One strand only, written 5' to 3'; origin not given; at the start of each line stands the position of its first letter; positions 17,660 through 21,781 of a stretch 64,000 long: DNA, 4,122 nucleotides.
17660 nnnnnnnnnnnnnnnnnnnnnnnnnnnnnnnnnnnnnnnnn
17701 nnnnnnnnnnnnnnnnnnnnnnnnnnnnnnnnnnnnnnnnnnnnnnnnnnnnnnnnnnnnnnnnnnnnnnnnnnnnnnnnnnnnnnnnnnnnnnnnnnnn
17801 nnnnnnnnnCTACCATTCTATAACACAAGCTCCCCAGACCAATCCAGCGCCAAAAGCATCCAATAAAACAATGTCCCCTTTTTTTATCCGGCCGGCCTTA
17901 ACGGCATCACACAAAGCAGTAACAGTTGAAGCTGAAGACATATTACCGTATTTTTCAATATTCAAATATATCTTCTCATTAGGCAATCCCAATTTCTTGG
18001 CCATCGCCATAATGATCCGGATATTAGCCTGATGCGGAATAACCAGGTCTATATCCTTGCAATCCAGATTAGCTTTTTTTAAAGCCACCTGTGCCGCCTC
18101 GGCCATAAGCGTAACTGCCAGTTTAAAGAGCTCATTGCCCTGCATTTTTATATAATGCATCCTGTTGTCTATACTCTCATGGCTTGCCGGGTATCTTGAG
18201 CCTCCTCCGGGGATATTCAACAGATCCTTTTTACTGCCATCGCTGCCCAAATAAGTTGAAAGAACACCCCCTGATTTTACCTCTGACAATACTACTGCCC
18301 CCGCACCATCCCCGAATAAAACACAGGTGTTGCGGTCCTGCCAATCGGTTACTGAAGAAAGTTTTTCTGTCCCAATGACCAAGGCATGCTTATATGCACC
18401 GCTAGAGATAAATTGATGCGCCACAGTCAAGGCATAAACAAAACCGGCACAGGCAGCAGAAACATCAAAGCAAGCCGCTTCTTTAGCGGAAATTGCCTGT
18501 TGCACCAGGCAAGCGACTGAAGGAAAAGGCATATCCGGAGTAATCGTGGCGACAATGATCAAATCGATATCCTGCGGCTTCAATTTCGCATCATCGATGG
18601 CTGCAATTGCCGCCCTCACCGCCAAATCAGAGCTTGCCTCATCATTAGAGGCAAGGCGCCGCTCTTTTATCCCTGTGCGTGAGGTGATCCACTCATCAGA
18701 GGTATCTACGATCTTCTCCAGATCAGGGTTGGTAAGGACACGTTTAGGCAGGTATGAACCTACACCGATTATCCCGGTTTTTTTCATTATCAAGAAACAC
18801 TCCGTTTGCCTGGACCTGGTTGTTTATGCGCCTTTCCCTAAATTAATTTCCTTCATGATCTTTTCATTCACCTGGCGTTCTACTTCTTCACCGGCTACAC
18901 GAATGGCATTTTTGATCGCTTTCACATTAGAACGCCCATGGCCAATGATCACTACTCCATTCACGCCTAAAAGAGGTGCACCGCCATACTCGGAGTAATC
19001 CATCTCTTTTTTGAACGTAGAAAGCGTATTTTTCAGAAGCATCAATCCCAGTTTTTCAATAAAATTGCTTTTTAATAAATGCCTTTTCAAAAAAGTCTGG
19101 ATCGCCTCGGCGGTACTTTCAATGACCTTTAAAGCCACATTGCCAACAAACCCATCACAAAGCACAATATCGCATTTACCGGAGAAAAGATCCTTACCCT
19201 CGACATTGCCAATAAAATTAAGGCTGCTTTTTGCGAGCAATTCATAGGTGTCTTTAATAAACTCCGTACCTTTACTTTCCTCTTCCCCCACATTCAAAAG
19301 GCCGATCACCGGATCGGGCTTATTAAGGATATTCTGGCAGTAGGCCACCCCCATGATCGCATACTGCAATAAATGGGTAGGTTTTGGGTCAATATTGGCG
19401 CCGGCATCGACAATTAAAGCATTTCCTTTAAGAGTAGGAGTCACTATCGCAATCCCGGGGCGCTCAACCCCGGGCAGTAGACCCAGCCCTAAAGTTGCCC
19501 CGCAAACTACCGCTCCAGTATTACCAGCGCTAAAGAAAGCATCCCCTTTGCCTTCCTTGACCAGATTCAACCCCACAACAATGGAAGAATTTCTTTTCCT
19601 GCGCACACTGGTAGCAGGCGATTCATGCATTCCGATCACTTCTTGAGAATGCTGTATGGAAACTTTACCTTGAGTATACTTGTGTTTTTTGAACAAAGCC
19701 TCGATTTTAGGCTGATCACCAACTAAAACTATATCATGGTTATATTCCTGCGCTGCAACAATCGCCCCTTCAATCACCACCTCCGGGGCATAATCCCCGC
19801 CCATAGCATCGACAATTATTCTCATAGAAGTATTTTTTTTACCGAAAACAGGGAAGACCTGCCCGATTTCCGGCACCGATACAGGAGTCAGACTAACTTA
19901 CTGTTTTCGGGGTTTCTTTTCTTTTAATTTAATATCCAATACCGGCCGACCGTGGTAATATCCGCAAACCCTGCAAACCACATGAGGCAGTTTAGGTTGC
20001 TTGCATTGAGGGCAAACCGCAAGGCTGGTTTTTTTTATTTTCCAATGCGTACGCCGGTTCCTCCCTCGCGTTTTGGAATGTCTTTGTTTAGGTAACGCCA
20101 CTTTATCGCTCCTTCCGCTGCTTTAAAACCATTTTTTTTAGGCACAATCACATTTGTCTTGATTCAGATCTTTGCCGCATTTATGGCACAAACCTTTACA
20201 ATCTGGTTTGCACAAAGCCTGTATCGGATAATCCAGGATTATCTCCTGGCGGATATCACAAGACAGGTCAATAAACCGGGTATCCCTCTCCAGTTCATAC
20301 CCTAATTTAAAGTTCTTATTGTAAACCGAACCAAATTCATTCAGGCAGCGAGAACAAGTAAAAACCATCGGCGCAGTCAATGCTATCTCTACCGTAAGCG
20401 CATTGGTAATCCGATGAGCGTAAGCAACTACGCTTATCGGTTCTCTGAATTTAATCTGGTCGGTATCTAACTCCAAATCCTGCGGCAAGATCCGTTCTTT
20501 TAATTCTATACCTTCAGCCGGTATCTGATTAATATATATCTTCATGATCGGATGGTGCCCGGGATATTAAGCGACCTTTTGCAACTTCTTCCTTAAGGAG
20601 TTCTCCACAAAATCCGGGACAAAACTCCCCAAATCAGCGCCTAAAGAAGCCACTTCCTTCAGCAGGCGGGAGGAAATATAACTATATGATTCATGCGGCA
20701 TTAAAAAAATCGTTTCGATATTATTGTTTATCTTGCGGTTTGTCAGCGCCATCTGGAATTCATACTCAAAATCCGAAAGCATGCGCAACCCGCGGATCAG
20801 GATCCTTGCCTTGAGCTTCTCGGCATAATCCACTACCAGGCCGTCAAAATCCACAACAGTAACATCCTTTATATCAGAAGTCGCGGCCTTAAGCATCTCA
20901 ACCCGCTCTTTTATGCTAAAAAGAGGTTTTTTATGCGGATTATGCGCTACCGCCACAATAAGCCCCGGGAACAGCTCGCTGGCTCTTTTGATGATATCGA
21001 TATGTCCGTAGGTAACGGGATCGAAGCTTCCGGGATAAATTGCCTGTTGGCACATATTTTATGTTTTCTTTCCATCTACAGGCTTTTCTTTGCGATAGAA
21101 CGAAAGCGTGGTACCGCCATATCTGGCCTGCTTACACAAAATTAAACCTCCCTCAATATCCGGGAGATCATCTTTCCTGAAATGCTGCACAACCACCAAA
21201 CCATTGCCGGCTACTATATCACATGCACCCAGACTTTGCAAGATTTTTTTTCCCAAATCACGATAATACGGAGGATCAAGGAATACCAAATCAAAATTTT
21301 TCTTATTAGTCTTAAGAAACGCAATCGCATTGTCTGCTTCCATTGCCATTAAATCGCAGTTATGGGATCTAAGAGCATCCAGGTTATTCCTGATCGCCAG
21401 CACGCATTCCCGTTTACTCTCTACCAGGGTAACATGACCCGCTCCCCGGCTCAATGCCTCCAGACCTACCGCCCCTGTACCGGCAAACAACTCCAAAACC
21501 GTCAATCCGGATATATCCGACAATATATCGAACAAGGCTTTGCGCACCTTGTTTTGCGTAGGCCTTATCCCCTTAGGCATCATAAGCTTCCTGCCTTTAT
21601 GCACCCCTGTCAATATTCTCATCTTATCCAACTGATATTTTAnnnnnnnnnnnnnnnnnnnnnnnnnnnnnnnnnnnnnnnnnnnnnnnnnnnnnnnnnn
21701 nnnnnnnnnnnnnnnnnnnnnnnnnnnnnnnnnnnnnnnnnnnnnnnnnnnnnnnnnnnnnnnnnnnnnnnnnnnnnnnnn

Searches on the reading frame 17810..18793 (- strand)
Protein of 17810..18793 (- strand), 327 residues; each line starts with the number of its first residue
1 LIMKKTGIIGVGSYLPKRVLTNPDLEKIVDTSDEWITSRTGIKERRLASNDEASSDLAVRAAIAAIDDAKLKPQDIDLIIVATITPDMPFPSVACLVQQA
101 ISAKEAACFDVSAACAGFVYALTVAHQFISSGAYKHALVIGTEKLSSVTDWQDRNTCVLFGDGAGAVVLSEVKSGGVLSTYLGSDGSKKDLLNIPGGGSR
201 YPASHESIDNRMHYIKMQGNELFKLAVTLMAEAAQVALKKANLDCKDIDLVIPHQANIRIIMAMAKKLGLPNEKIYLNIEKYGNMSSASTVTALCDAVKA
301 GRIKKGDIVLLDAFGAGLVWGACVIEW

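Call 12: search_protein_families(library=pfam, proteins=[window:17810-18793:-], max_evalue=0.001)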
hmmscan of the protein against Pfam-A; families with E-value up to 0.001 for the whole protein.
window:17810-18793:- (327 aa): 5 families
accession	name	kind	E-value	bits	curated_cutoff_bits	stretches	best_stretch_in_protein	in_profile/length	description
PF08541.16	ACP_syn_III_C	-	4.3e-37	126.6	26.6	1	238-327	1-90/90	3-Oxoacyl-[acyl-carrier-protein (ACP)] synthase III C terminal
PF08545.16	ACP_syn_III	-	2.8e-33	114.1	24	1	109-186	1-80/80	3-Oxoacyl-[acyl-carrier-protein (ACP)] synthase III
PF00108.29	Thiolase_N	-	7.2e-13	48.9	26.4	1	38-154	7-124/260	Thiolase, N-terminal domain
PF08392.18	FAE1_CUT1_RppA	-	1.9e-05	24.6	27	1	57-173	85-207/290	FAE1/Type III polyketide synthase-like protein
PF22691.2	Thiolase_C_1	-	0.0002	21.6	28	0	45-79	7-41/144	Thiolase C-terminal domain-like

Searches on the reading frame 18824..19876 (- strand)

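Call 12: search_protein_families(library=pfam, proteins=[window:18824-19876:-], max_evalue=0.001)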
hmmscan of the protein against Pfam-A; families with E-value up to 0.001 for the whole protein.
window:18824-19876:- (350 aa): 2 families
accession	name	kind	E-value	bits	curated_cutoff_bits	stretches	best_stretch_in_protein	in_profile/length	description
PF02504.20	FA_synthesis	-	2.6e-110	368.9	29.1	1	18-338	1-323/324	Fatty acid synthesis protein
PF01515.24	PTA_PTB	-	0.00094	19.1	24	0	33-216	26-226/319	Phosphate acetyl/butaryl transferase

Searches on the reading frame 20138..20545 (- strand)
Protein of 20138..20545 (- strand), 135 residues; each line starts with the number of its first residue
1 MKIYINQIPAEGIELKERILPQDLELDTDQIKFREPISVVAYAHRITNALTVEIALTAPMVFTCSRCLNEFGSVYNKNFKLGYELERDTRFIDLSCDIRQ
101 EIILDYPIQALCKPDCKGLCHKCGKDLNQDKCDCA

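Call 12: search_protein_families(library=pfam, proteins=[window:20138-20545:-], max_evalue=0.001)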
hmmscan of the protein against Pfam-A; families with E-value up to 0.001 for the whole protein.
window:20138-20545:- (135 aa): 1 family
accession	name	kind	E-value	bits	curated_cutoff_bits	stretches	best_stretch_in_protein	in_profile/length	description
PF02620.22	YceD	-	2e-13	50.8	33.2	1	88-134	55-103/119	Large ribosomal RNA subunit accumulation protein YceD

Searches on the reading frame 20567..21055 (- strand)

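Call 12: search_protein_families(library=pfam, proteins=[window:20567-21055:-], max_evalue=0.001)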
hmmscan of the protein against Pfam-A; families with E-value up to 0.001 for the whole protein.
window:20567-21055:- (162 aa): 2 families
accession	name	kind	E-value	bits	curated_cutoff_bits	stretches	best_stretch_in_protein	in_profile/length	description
PF01467.32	CTP_transf_like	-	4.8e-32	111.4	21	1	6-134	1-132/133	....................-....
PF08218.17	Citrate_ly_lig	-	0.00013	22.1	20.9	1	12-76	9-71/182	Citrate lyase ligase C-terminal domain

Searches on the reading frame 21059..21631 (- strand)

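Call 12: search_protein_families(library=pfam, proteins=[window:21059-21631:-], max_evalue=0.001)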
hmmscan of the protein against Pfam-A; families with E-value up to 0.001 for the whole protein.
window:21059-21631:- (190 aa): 6 families
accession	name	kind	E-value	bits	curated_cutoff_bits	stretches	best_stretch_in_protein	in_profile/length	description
PF03602.21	Cons_hypoth95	-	2.9e-46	157.9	24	1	4-180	1-182/182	Conserved hypothetical protein 95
PF13847.12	Methyltransf_31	-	7.8e-06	26.1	27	1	41-157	3-119/145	Methyltransferase domain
PF02086.21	MethyltransfD12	-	1.1e-05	25.8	22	0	36-62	15-41/253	D12 class N6 adenine-specific DNA methyltransferase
PF05175.20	MTS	-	3.3e-05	24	23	1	33-127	23-113/170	Methyltransferase small domain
PF13649.12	Methyltransf_25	-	0.00033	21.7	27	1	45-118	1-70/97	Methyltransferase domain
PF10294.15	Methyltransf_16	-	0.00048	20.3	21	1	39-143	44-152/174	Lysine methyltransferase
